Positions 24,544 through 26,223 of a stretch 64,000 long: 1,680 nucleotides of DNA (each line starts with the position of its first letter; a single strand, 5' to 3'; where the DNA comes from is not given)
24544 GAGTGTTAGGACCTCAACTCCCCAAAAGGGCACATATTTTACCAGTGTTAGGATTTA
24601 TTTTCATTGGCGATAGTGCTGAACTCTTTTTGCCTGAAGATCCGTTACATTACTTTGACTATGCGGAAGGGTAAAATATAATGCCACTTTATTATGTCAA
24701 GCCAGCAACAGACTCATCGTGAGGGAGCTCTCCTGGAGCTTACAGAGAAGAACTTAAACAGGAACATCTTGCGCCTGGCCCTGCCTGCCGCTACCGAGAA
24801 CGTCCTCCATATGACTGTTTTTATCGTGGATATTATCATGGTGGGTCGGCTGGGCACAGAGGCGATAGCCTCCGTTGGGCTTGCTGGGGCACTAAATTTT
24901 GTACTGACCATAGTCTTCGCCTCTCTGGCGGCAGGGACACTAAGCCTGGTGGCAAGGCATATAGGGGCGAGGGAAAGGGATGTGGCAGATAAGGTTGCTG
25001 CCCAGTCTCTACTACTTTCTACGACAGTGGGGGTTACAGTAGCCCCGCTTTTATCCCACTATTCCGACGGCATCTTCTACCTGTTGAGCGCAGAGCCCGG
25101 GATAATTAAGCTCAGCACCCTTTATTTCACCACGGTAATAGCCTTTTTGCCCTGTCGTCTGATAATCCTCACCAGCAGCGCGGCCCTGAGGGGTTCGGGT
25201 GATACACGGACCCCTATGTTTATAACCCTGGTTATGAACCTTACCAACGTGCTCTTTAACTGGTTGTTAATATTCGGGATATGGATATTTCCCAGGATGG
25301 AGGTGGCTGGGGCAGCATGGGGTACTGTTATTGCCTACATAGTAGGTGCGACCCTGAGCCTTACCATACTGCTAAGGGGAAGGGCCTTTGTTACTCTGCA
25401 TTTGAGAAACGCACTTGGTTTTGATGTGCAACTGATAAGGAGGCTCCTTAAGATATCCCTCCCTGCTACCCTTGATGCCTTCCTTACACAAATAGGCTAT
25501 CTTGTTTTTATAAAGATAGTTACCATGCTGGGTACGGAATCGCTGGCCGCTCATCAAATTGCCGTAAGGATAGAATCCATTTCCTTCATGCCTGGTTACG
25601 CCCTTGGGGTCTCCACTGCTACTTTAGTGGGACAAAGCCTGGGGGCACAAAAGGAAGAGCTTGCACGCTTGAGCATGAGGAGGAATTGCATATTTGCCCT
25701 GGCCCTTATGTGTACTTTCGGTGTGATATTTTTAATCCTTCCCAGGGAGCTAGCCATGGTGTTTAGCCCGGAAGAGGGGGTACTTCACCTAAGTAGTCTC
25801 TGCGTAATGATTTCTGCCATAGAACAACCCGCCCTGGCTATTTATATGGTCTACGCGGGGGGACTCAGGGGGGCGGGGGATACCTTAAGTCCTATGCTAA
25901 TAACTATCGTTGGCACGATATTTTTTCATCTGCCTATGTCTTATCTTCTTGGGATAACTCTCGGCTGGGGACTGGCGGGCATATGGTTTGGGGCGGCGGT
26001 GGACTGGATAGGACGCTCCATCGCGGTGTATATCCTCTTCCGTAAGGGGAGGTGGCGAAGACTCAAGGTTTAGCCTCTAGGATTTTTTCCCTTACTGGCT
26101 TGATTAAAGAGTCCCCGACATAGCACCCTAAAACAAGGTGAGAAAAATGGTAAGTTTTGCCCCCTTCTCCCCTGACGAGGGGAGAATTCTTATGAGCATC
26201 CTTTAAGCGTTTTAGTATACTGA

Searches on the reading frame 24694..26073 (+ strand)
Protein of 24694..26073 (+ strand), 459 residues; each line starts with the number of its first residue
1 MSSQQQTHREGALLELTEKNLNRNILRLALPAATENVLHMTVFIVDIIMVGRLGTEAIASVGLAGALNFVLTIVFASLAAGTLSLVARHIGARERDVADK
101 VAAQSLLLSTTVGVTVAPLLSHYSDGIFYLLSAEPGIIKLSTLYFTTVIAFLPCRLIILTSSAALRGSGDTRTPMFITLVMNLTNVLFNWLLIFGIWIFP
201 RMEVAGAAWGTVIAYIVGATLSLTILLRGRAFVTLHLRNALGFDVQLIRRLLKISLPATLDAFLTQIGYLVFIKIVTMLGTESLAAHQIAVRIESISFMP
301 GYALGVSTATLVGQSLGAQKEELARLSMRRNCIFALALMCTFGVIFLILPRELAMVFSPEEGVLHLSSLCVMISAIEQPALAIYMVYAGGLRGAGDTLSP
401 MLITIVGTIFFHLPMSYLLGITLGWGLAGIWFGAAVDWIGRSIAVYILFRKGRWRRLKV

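Call 33: search_protein_families(library=pfam, proteins=[window:24694-26073:+], max_evalue=0.001)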
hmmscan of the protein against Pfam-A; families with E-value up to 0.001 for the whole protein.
window:24694-26073:+ (459 aa): 1 family
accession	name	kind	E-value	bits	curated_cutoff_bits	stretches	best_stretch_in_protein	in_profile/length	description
PF01554.23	MatE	-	4.9e-58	195.8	24.9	2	257-418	1-161/161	MatE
